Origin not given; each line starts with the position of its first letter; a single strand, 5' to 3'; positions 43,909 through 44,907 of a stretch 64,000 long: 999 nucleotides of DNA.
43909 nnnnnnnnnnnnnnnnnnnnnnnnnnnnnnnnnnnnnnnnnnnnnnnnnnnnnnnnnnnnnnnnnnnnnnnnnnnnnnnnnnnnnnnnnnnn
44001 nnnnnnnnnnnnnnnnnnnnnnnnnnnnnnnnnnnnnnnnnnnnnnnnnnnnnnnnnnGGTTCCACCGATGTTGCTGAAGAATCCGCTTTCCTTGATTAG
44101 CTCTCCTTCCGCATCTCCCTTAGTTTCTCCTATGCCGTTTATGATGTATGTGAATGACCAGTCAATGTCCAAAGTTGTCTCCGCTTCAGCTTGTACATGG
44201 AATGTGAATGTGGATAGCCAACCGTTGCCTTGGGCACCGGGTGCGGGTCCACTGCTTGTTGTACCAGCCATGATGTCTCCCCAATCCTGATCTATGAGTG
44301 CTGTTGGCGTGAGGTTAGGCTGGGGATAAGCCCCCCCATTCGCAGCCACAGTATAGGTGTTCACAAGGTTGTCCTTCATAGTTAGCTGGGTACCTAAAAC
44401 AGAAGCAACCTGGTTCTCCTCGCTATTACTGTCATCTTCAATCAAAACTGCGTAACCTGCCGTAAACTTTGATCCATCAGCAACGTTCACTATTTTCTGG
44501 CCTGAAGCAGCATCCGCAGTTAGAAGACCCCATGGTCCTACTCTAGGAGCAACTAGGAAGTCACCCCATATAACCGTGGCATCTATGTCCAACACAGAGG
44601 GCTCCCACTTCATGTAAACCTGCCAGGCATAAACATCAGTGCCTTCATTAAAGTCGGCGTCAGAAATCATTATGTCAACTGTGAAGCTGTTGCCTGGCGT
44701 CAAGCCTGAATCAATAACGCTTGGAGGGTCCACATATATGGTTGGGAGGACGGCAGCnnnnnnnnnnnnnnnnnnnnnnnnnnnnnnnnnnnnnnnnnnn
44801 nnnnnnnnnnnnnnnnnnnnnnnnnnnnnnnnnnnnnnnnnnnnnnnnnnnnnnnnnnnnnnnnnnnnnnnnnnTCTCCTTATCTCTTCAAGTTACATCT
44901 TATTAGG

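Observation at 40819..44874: Scaffoldin-like 1351-aa protein: two different cohesin types separated by 6 + 4 nearly identical ~78-aa repeats, with no dockerin and no membrane anchor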

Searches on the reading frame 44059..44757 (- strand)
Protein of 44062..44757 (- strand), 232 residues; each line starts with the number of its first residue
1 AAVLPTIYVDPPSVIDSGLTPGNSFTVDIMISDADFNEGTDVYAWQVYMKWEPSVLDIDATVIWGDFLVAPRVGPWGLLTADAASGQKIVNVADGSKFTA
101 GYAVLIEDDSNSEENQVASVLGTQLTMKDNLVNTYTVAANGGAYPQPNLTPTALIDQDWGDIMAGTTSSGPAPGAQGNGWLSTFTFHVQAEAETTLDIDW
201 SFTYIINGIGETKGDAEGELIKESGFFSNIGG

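Call 14: find_related_loci(query=window:44062-44757:-, collection=genome_contigs, flank=10000)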
Query seq(232 aa) (232 aa) in genome_contigs; peptide patterns used: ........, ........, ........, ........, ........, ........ (x = any residue, [..] = any of these).
53 stretches matched a pattern, but none encodes a relative of the query by tblastn (E <= 1e-3).
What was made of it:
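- Tried and rejected: A scan of GTDB representative genomes with the N-terminal module found no relative (call 14), so the source genome is not among the species representatives.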

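Call 15: find_homologous_proteins(query=window:44062-44757:-, max_evalue=0.001)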
Query seq(232 aa) (232 aa): 11 proteins with E <= 0.001 among 435 candidates.
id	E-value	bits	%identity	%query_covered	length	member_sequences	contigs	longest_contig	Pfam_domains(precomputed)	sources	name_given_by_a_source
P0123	6.9e-110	384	79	96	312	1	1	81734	-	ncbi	-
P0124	8.9e-102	358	73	98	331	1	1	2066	-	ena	-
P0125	1.4e-82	295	65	93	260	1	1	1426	-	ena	-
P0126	1.5e-82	295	63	98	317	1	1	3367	PF00404.25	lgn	-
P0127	2.9e-74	268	63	89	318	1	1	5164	-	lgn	-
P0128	1.8e-71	259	56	97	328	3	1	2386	PF00404.25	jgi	-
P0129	4.6e-71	257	56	97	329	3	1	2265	PF00404.25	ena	-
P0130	6.3e-68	247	56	98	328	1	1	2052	PF00404.25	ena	-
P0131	5.2e-67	244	56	97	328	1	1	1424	PF00404.25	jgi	jgi:hypothetical protein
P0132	1.9e-60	222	53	98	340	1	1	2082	-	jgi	-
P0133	4.1e-31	126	53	60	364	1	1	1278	PF00404.25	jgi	jgi:hypothetical protein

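Call 24: search_solved_structures(query=A1, max_evalue=10, show_alignments=2)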
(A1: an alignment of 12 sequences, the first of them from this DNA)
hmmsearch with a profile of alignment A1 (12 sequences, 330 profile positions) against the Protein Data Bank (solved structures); distinct sequences matched with E-value up to 10: 8.
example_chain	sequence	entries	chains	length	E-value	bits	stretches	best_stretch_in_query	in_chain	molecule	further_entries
5lxv_B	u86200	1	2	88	2.4e-05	26.8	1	264-321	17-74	Carbohydrate-binding protein WP_009985128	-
2y3n_B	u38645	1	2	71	9.8e-05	24.8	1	270-319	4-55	CELLULOSOMAL FAMILY-48 PROCESSIVE GLYCOSIDE HYDROLASE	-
2jnk_A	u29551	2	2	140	0.0028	20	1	236-318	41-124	Hyalurononglucosaminidase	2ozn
2b59_B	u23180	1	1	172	0.016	17.5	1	267-325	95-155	Cellulosomal scaffolding protein A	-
3kcp_A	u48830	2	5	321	0.044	16.1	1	267-325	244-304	Cellulosomal-scaffolding protein A | Cellulosome anchoring protein cohesin region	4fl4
5g5d_B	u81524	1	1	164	0.15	14.4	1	268-325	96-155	CELLULOSOMAL-SCAFFOLDING PROTEIN A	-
3buu_A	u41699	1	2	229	0.5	12.6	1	45-82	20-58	Uncharacterized LolA superfamily protein NE2245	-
2vn5_B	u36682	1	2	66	0.63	12.3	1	273-320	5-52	ENDOGLUCANASE A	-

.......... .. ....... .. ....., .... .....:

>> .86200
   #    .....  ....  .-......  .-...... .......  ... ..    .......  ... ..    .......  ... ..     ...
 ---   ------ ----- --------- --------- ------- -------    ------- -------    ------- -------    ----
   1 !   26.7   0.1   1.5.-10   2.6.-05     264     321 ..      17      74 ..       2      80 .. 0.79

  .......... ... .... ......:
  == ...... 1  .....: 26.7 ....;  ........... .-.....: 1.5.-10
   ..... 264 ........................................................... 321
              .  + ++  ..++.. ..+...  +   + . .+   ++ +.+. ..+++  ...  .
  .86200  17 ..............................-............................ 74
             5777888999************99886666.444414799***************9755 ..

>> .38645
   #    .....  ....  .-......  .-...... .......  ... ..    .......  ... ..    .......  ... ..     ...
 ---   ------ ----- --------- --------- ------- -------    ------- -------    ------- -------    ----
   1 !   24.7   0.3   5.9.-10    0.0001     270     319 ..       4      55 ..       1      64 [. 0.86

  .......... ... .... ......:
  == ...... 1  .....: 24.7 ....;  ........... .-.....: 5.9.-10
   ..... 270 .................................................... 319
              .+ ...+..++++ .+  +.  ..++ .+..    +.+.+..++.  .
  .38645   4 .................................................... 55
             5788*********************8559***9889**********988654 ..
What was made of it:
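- On Cohesin (Pfam PF00963): No cohesin hit for the family profile against PDB sequences (call 24).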

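Call 28: predict_structure(alignment_id=A1)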
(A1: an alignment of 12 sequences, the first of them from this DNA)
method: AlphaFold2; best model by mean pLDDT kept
length: 232 residues; sequences in the alignment: 12
mean_pLDDT: 77.2   pTM: 0.66
mean pLDDT of the five models: 77.2, 72.4, 72.2, 70.7, 62.9
residues with pLDDT >= 90: 68; 70-90: 111; 50-70: 28; < 50: 25
segments of 3 or more residues with pLDDT < 50: 209-232
pLDDT, mean of each block of 10 residues (from residue 1): 70 62 87 76 82 90 82 74 97 87 87 93 97 93 79 90 78 73 90 76 64 34 24 24
secondary structure, 60 per line:
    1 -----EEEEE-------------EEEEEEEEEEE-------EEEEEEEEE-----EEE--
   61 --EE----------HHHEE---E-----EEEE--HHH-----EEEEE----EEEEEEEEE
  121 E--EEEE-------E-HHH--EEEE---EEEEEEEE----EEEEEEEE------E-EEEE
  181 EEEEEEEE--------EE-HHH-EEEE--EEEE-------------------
elements in order: E6-10 E24-34 E42-50 E56-58 E89-92 E103-107 E112-121 E124-127 E142-145 E149-156 E161-168 E177-188 E204-207 E210-213
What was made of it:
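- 44074..44754 (-): N-terminal cohesin (cohN), aa 41-267. It is a jelly-roll interrupted by an inserted domain. The AF2 model has pLDDT 77 (call 28).
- On Cohesin (fold and profile level): The model pLDDT is only 77 (call 28).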

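Call 31: fold_search(model_id=the predicted structure, library=pdb)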
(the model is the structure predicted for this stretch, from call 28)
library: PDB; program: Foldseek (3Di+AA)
matches with E <= 10: 1484; with E <= 0.001: 16
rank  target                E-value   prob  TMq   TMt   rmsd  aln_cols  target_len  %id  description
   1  5g5d_A                2.3e-05  1.00  0.40  0.57  11.1       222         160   14  Crystal Structure of the CohScaC2-XDocCipA type II complex from Clostridium thermocellum (released 2017-04-05)
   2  3ghp_A                3.3e-05  1.00  0.38  0.45  14.6       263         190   11  Structure of the second type II cohesin module from the adaptor ScaA scaffoldin of Acetivibrio cellulolyticus (includi (released 2009-06-23)
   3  5lxv_C                4.7e-05  1.00  0.42  0.55   8.2       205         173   10  Crystal structure of Ruminococcus flavefaciens scaffoldin C cohesin in complex with a dockerin from an uncharacterized (released 2016-10-19)
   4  5lxv_A                5.5e-05  1.00  0.41  0.54   8.2       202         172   10  Crystal structure of Ruminococcus flavefaciens scaffoldin C cohesin in complex with a dockerin from an uncharacterized (released 2016-10-19)
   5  9n71_A                6.1e-05  1.00  0.31  0.28  13.1       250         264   13  Tail tube structure of Acinetobacter baumannii phage Mystique (released 2025-03-19)
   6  4u3s_A                1.8e-04  1.00  0.38  0.51  11.2       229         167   12  Crystal structure of Coh3ScaB-XDoc_M1ScaA complex: A N-terminal interface mutant of type II Cohesin-X-Dockerin complex (released 2015-07-29)
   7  4wi0_A                2.4e-04  1.00  0.37  0.49  11.3       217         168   10  Crystal structure of Coh3ScaB-XDoc_M2ScaA complex: A C-terminal interface mutant of type II Cohesin-X-Dockerin complex (released 2015-10-07)
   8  2b59_A                2.5e-04  1.00  0.38  0.52  11.6       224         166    9  The type II cohesin dockerin complex (released 2005-10-11)
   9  2bm3                  3.0e-04  1.00  0.35  0.49  12.0       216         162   10  Structure of the Type II cohesin from Clostridium thermocellum SdbA (released 2005-03-10)
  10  3fnk_A                3.3e-04  1.00  0.38  0.49  12.4       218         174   11  Crystal structure of the second type II cohesin module from the cellulosomal adaptor ScaA scaffoldin of Acetivibrio ce (released 2009-06-23)
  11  5m0y_A                4.3e-04  1.00  0.34  0.45  14.7       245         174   10  Crystal Structure of the CohScaA-XDocCipB type II complex from Clostridium thermocellum at 1.5Angstrom resolution (released 2017-09-06)
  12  3l8q_D                5.6e-04  1.00  0.39  0.28  11.5       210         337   12  Structure analysis of the type II cohesin dyad from the adaptor ScaA scaffoldin of Acetivibrio cellulolyticus (released 2010-05-05)
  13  6kgc_A                5.9e-04  1.00  0.40  0.62   5.3       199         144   11  Crystal structure of CaDoc0917(R49D)-CaCohA2 complex at pH 5.4 (released 2020-07-08)
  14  3l8q_C                7.2e-04  1.00  0.40  0.28  13.2       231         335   12  Structure analysis of the type II cohesin dyad from the adaptor ScaA scaffoldin of Acetivibrio cellulolyticus (released 2010-05-05)
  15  6kgd_A                8.0e-04  1.00  0.42  0.63   5.5       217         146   11  Crystal structure of CaDoc0917(R49D)-CaCohA2 complex at pH 8.0 (released 2020-07-08)
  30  7w1d_H                3.7e-03  1.00  0.28  0.11   3.3        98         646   21  Crystal structure of Klebsiella pneumoniae K1 capsule-specific polysaccharide lyase in a C2 crystal form (released 2022-05-18)
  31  4y9v_A                3.9e-03  1.00  0.29  0.11   2.4        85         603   22  Gp54 tailspike of Acinetobacter baumannii bacteriophage AP22 in complex with A. baumannii capsular saccharide (released 2017-02-01)
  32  7w1c_D                3.9e-03  1.00  0.29  0.11   2.6        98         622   20  Crystal structure of Klebsiella pneumoniae K1 capsule-specific polysaccharide lyase in a P1 crystal form (released 2022-05-18)
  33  7w1c_C                4.8e-03  1.00  0.30  0.12   3.0       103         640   22  Crystal structure of Klebsiella pneumoniae K1 capsule-specific polysaccharide lyase in a P1 crystal form (released 2022-05-18)
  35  1ohz_A                5.0e-03  1.00  0.40  0.62   5.1       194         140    9  Cohesin-Dockerin complex from the cellulosome of Clostridium thermocellum (released 2003-11-20)
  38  7w1c_A                5.6e-03  1.00  0.29  0.11   2.5        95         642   22  Crystal structure of Klebsiella pneumoniae K1 capsule-specific polysaccharide lyase in a P1 crystal form (released 2022-05-18)
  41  1anu                  5.9e-03  1.00  0.37  0.58   6.7       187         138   10  COHESIN-2 DOMAIN OF THE CELLULOSOME FROM CLOSTRIDIUM THERMOCELLUM (released 1997-07-23)
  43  7w1c_B                6.5e-03  1.00  0.29  0.11   2.7        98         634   20  Crystal structure of Klebsiella pneumoniae K1 capsule-specific polysaccharide lyase in a P1 crystal form (released 2022-05-18)
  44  7w1d_D                7.2e-03  1.00  0.26  0.10   9.0       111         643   15  Crystal structure of Klebsiella pneumoniae K1 capsule-specific polysaccharide lyase in a C2 crystal form (released 2022-05-18)
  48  7w1c_E                9.9e-03  1.00  0.29  0.11   2.5        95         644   22  Crystal structure of Klebsiella pneumoniae K1 capsule-specific polysaccharide lyase in a P1 crystal form (released 2022-05-18)
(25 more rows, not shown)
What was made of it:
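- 44074..44754 (-): The top Foldseek PDB hits are cohesins (5g5d_A at E 2.3e-5, then 3ghp, 5lxv, 4u3s, 2b59, 1ohz, 1anu; call 31).
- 44281..44541 (-): 'Rider'-like beta-barrel domain inserted in cohN, about aa 112-198. Its conserved core is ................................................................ Foldseek matches phage K1 lyase and tailspikes (7w1c, 7w1d, 4y9v) over 85-103 columns at 20-22% identity and rmsd 2.4-3.3 (call 31).
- On Cohesin (fold and profile level): The top Foldseek PDB hits are cohesins, with TM about 0.55-0.64 when normalised to the target (call 31).
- Closest known: Bacterial cellulosomal scaffoldins. Same: Both cohesins have the cohesin jelly-roll, as shown by fold matches to 5g5d, 2b59, 1ohz and 1anu (call 31).
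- Checked: The AF2 model (pLDDT 77) matches solved cohesins almost exclusively (calls 28, 31).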

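Call 65: search_protein_representatives(protein=window:44059-44754:-)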
Query: 232 residues. Proteins with E-value up to 0.001 (for the whole library): 456; up to 1e-10: 95; up to 1e-30: 23. The best 150 are listed.
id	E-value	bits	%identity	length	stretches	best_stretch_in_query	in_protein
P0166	2.1e-87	309.0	63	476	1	3-230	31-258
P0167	9.8e-84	296.9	63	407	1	3-232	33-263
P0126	6.5e-83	294.2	65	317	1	3-226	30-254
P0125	8.5e-83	293.9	67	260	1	3-214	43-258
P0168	7.8e-79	280.9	60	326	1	1-229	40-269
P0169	2.2e-67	243.4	55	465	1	19-226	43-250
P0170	8.2e-66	238.3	50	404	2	3-230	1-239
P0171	6.9e-65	235.2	56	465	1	2-230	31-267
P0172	1.3e-51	191.8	46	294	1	24-227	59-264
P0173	1.6e-51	191.5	48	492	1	2-225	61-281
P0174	1.9e-49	184.7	56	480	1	26-226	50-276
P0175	1.6e-48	181.7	47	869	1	19-226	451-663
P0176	7.9e-45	169.6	45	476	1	3-225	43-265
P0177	8.4e-36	140.0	48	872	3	73-160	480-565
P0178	5.5e-35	137.4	50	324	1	39-198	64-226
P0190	1.7e-21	93.3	47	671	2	76-144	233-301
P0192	1.9e-20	89.8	47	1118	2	78-141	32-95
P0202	3.8e-17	79.0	48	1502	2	76-140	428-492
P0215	4.5e-15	72.2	64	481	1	75-141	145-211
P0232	9.0e-13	64.7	57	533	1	75-142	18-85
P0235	1.5e-12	63.9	58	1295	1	70-142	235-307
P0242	5.4e-12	62.1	57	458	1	76-145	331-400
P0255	7.9e-11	58.3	56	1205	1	76-141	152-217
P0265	3.5e-10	56.2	62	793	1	77-145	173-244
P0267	4.0e-10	56.0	57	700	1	77-145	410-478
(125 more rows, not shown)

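Call 66: search_protein_families(library=pfam, proteins=[P0215, P0235, P0265, P0232, P0192, P0190, P0202, P0255, P0267, P0242], max_evalue=0.001)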
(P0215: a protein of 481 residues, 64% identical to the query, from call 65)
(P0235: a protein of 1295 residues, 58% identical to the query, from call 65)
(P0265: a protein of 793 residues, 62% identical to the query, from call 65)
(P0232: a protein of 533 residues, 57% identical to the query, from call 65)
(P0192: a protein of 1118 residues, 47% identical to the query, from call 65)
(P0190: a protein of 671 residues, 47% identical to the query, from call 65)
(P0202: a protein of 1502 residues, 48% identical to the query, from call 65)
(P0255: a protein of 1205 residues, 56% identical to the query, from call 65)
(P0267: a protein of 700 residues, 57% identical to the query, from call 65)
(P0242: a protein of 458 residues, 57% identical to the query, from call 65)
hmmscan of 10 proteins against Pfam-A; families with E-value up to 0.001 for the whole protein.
P0215 (481 aa): 0 families

P0235 (1295 aa): 2 families
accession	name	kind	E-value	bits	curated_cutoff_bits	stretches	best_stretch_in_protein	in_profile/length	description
PF10102.14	DUF2341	-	5.4e-30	104.1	23.4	2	865-948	2-83/84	Domain of unknown function (DUF2341)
PF13385.13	Laminin_G_3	-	1.2e-11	45.5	27.6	1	454-604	1-150/151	Concanavalin A-like lectin/glucanases superfamily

P0265 (793 aa): 2 families
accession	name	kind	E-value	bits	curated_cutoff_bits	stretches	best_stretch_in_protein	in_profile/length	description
PF00496.27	SBP_bac_5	-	2.2e-16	60.4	32.4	2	539-728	4-155/368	Bacterial extracellular solute-binding proteins, family 5 Middle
PF00404.24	Dockerin_1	-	7.9e-09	36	22.9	1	733-780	2-50/57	Dockerin type I domain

P0232 (533 aa): 1 family
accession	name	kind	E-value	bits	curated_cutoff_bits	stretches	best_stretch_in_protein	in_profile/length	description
PF18906.5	Phage_tube_2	-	7.1e-14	52.5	27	2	391-512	169-266/266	Phage tail tube protein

P0192 (1118 aa): 0 families

P0190 (671 aa): 0 families

P0202 (1502 aa): 4 families
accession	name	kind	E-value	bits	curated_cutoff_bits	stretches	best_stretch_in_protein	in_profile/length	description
PF13385.13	Laminin_G_3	-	9.7e-77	256.7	27.6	5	1111-1263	3-151/151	Concanavalin A-like lectin/glucanases superfamily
PF10102.14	DUF2341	-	3.9e-24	85.3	23.4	2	110-195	1-78/84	Domain of unknown function (DUF2341)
PF02210.31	Laminin_G_2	-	1.7e-11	45.1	22.9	0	931-1016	30-123/126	Laminin G domain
PF00354.24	Pentaxin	-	0.00028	21.1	25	0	1354-1501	26-174/194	Pentaxin family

P0255 (1205 aa): 2 families
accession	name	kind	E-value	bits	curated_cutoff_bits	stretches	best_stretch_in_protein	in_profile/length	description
PF06605.17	Prophage_tail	-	9.6e-30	104.5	31.3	1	65-344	47-247/250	Prophage endopeptidase tail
PF09327.17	Phage_Tail_Tip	-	1e-14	54.9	22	1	830-918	91-138/139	Bacteriophage tail tip fiber protein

P0267 (700 aa): 2 families
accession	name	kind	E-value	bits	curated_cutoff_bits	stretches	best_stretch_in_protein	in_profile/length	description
PF13229.12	Beta_helix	-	1e-16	61.4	25.9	2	115-264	16-158/158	Right handed beta helix region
PF05048.19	NosD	-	2.6e-10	40.5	23.6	1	311-398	69-149/212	Periplasmic copper-binding protein (NosD)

P0242 (458 aa): 2 families
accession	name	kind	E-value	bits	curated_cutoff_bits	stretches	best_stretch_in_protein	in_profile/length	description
PF13229.12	Beta_helix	-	1.4e-07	31.7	25.9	1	162-233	70-135/158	Right handed beta helix region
PF05048.19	NosD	-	4.4e-06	26.7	23.6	0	161-233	60-124/212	Periplasmic copper-binding protein (NosD)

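Call 78: fold_search(model_id=the predicted structure, library=viral)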
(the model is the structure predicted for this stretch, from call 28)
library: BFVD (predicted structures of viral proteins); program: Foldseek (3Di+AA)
matches with E <= 10: 1504; with E <= 0.001: 24
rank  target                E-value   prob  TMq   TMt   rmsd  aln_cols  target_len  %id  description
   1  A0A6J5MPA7            2.6e-07  1.00  0.30  0.35  18.9       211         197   13  Uncharacterized protein [uncultured Caudovirales phage]
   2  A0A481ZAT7            2.6e-06  1.00  0.35  0.38   8.3       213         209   15  Uncharacterized protein [Pithovirus LCPAC403]
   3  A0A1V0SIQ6            2.3e-05  1.00  0.29  0.27  12.3       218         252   12  Uncharacterized protein [Klosneuvirus KNV1]
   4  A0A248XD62            4.4e-05  1.00  0.30  0.07  12.3       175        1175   11  Tail fiber protein [Klebsiella phage YMC16/01/N133_KPN_BP]
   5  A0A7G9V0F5            5.1e-05  1.00  0.33  0.21  17.6       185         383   16  (no name in the UniProt tables at hand)
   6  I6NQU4                5.4e-05  1.00  0.33  0.15  15.5       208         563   10  Virion structural protein [Burkholderia phage vB_BceS_KL1]
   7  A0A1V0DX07            5.4e-05  1.00  0.30  0.18  14.0       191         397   16  Uncharacterized protein [Synechococcus virus S-ESS1]
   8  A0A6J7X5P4            6.0e-05  1.00  0.28  0.11  13.6       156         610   13  Phage tail sheath C-terminal domain containing protein [uncultured Caudovirales phage]
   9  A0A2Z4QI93            6.6e-05  1.00  0.31  0.14  14.1       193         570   12  (no name in the UniProt tables at hand)
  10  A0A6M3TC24            8.6e-05  1.00  0.31  0.19  13.5       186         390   12  Uncharacterized protein [Sphingomonas phage Eidolon]
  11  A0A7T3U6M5            9.6e-05  1.00  0.29  0.14  21.1       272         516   10  Virion structural protein [Achromobacter phage vB_AchrS_AchV4]
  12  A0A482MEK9            1.0e-04  1.00  0.28  0.13  20.1       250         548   14  (no name in the UniProt tables at hand)
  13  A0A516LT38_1          1.5e-04  1.00  0.30  0.07  19.0       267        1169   11  (no name in the UniProt tables at hand)
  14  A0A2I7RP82            1.5e-04  1.00  0.29  0.14  20.4       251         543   12  (no name in the UniProt tables at hand)
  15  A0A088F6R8            2.7e-04  0.98  0.24  0.12  24.3       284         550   11  (no name in the UniProt tables at hand)
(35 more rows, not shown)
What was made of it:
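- Tried and rejected: The BFVD viral fold search of the N-terminal model gave mostly high-rmsd matches and added little (call 78).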

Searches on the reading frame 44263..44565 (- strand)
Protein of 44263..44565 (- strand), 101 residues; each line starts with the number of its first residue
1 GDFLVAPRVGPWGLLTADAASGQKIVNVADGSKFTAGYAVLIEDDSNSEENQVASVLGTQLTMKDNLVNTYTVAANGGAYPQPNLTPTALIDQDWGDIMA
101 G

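Call 44: search_protein_families(library=pfam, proteins=[window:44263-44565:-], max_evalue=10)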
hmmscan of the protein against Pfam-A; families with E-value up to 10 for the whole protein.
seq(101 aa): 1 family
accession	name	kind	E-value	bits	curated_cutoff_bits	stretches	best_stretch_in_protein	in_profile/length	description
PF24149.1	K1-lyase_Rider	-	0.00067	20.4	27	1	15-45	5-35/89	K1 capsule-specific polysaccharide lyase, Rider domain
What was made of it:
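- On K1-lyase Rider domain (PF24149): 20.4 bits against a cutoff of 27, and only profile positions 5-35 are matched (call 44).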

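Call 45: search_protein_families(library=phrogs, proteins=[window:44263-44565:-], max_evalue=10)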
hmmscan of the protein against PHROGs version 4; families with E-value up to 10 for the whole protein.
seq(101 aa): 1 family
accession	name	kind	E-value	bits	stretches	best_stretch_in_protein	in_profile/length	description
phrog_1082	-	tail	3e-05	23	1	15-72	588-647/1061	tail assembly protein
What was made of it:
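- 44281..44541 (-): Pfam K1-lyase_Rider gives E 6.7e-4, 20.4 bits, below the cutoff of 27 (call 44). phrog_1082 (tail) gives E 3e-5 (call 45).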
